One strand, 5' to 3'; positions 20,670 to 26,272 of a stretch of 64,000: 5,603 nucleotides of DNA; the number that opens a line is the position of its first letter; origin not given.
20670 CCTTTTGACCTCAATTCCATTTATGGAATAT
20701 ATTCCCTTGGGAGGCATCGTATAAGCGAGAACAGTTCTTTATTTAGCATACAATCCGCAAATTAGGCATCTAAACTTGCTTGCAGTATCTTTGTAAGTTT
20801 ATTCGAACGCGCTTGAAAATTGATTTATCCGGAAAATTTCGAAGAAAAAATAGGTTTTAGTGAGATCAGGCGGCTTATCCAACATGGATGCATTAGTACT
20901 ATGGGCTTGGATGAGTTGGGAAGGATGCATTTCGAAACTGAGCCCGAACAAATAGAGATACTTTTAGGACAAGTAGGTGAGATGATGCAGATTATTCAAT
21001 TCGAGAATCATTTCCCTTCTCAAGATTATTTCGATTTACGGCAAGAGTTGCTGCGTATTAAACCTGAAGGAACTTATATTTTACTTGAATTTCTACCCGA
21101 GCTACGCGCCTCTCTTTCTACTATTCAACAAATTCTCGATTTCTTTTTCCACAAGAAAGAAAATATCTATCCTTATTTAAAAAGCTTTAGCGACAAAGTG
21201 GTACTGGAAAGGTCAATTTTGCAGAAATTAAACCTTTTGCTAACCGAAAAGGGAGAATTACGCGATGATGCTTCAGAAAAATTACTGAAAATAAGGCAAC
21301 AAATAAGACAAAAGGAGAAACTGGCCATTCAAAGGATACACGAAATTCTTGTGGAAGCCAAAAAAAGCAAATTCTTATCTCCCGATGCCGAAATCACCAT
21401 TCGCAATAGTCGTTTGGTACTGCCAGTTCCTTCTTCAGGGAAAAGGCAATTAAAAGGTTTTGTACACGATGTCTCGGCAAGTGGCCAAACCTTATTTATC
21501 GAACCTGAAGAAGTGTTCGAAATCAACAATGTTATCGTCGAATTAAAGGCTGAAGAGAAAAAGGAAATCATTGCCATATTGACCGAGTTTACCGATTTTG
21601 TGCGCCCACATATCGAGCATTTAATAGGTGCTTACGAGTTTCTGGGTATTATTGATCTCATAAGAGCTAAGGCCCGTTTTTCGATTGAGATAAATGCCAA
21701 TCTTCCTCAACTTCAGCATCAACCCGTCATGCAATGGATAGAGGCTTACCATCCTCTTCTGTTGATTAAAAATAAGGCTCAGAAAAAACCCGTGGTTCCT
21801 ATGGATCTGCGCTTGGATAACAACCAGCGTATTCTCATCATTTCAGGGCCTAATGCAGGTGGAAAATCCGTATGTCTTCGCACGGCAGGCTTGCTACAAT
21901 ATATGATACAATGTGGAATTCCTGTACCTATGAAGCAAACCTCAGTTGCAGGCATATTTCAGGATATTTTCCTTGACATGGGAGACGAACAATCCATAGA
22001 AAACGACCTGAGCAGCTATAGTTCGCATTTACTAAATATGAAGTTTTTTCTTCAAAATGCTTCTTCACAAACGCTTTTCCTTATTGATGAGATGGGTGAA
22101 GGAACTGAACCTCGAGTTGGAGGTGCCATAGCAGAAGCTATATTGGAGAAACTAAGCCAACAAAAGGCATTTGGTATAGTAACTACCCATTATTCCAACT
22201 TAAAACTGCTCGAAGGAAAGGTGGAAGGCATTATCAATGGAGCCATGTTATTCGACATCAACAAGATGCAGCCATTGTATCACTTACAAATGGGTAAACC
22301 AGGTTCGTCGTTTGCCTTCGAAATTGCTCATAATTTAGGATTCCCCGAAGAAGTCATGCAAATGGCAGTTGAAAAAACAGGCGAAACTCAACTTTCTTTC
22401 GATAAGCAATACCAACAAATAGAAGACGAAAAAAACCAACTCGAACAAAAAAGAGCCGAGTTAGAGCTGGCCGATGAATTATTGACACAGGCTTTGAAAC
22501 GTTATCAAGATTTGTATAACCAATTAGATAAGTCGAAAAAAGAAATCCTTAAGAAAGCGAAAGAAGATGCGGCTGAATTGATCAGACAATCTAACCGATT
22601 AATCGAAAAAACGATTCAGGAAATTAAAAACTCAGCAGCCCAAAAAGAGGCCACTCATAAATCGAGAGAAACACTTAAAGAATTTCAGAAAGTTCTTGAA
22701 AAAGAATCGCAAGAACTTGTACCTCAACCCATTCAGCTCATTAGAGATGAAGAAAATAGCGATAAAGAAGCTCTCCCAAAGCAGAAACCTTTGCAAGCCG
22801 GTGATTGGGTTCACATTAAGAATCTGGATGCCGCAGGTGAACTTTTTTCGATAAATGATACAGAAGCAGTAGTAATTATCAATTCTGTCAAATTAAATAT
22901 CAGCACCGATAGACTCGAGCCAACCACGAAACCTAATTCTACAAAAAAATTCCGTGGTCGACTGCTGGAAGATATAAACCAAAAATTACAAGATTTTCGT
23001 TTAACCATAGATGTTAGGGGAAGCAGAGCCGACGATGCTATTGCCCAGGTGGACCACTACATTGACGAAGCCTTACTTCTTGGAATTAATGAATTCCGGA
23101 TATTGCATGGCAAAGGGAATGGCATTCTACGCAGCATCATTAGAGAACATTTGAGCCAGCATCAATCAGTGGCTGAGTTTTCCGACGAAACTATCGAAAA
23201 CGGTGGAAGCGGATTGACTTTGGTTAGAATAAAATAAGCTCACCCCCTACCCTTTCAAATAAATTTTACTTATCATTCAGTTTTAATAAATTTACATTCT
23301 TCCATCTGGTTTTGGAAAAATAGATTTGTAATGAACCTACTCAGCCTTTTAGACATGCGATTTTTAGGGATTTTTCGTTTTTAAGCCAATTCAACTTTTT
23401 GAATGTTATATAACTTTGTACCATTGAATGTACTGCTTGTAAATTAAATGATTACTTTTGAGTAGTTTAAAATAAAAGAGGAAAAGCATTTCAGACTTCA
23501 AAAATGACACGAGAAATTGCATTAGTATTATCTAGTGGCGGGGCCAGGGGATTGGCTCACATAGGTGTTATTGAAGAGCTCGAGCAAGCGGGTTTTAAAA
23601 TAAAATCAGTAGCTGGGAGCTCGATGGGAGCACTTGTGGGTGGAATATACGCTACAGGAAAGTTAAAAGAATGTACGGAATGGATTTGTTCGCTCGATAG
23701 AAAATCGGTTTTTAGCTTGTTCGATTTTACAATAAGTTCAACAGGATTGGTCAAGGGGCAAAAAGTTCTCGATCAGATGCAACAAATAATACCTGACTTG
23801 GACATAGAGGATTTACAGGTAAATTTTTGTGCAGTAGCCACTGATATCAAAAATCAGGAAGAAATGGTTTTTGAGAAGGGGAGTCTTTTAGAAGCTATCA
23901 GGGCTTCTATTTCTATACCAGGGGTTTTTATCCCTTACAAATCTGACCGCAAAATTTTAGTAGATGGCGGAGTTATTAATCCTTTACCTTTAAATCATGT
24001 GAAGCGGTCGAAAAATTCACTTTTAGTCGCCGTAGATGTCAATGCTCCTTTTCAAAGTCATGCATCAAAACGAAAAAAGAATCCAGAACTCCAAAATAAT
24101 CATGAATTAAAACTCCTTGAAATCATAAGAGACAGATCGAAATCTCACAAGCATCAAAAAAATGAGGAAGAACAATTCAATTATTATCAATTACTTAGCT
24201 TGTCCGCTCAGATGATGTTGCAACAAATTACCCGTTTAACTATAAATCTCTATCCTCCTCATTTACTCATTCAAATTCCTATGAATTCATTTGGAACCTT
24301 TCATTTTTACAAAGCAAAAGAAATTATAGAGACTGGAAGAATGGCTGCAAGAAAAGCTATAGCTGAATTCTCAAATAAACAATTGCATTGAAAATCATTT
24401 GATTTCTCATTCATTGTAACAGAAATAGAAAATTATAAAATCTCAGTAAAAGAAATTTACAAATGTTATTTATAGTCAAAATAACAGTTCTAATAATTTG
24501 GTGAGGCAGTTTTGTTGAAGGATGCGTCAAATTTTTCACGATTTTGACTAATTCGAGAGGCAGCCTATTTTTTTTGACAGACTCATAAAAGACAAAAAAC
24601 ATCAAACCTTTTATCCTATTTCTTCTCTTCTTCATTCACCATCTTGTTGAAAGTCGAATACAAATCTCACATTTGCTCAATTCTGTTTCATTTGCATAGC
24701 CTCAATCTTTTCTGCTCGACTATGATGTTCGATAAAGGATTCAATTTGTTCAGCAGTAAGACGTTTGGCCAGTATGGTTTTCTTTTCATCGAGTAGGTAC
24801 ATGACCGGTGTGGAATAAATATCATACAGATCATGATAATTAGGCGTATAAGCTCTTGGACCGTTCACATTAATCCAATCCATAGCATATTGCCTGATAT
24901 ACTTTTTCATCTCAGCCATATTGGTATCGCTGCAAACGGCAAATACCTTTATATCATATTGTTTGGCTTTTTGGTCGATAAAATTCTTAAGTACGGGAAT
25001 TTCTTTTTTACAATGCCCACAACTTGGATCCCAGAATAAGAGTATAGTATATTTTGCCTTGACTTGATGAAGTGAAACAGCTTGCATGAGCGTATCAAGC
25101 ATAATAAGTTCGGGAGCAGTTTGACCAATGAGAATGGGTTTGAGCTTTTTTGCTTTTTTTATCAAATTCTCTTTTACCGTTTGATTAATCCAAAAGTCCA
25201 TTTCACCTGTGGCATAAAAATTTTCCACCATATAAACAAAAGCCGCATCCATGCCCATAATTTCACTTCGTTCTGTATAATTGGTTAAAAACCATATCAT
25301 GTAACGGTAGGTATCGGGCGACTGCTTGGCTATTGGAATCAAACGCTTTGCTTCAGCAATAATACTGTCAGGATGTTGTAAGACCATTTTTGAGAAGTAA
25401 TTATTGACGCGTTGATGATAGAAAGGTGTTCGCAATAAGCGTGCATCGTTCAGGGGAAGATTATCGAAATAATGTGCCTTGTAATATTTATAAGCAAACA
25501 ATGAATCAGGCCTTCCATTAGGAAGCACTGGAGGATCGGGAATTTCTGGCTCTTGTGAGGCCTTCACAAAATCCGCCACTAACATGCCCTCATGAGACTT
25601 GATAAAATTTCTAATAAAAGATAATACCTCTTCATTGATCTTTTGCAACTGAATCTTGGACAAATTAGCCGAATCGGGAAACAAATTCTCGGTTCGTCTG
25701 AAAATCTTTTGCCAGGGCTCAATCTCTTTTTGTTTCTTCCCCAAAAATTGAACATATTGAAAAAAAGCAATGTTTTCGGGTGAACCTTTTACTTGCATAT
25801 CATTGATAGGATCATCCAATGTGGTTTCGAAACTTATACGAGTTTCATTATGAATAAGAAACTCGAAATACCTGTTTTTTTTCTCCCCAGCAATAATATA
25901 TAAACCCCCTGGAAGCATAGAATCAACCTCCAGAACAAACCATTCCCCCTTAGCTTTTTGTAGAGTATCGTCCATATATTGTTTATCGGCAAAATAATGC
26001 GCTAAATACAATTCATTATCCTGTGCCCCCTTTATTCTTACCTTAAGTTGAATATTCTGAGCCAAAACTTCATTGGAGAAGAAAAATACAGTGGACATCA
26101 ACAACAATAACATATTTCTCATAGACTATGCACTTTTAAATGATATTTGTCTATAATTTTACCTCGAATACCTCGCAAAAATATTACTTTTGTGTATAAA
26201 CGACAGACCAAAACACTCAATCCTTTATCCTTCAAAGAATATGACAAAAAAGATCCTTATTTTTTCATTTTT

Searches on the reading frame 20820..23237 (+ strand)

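Call 78: search_protein_families(library=pfam, proteins=[window:20820-23237:+], max_evalue=0.0001)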
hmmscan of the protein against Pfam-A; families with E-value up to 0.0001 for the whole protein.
window:20820-23237:+ (805 aa): 2 families
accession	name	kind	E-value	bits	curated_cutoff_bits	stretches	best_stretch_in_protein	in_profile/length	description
PF00488.27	MutS_V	-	5.5e-31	108.4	30.2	1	339-520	1-184/188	MutS domain V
PF01713.27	Smr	-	6.7e-22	77.9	25.7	1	730-805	1-77/77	Smr domain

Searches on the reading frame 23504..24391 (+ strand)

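Call 78: search_protein_families(library=pfam, proteins=[window:23504-24391:+], max_evalue=0.0001)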
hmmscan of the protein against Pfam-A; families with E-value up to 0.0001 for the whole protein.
window:23504-24391:+ (295 aa): 1 family
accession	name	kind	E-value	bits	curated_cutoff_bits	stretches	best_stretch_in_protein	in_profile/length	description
PF01734.28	Patatin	-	4.3e-28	99.3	27.7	1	7-164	1-188/191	Patatin-like phospholipase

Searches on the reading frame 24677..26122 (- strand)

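Call 78: search_protein_families(library=pfam, proteins=[window:24677-26122:-], max_evalue=0.0001)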
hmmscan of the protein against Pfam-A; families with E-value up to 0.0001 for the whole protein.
window:24677-26122:- (481 aa): 6 families
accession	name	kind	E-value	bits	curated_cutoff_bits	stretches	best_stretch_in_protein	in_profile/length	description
PF00578.27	AhpC-TSA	-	5.2e-11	43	26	1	332-450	1-121/124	AhpC/TSA family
PF13905.12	Thioredoxin_8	-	2.7e-10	40.9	27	1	357-449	2-93/94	Thioredoxin-like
PF08534.16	Redoxin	-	2.4e-08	34.3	26.6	1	333-451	3-129/148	Redoxin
PF17127.10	DUF5106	-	4.3e-08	34.1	28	1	209-319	32-144/151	Domain of unknown function (DUF5106)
PF14289.11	DUF4369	-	5.7e-06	27.3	25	1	26-117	3-88/91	Domain of unknown function (DUF4369)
PF13728.12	TraF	-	9.4e-06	26.1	23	1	350-407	123-177/224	F plasmid transfer operon protein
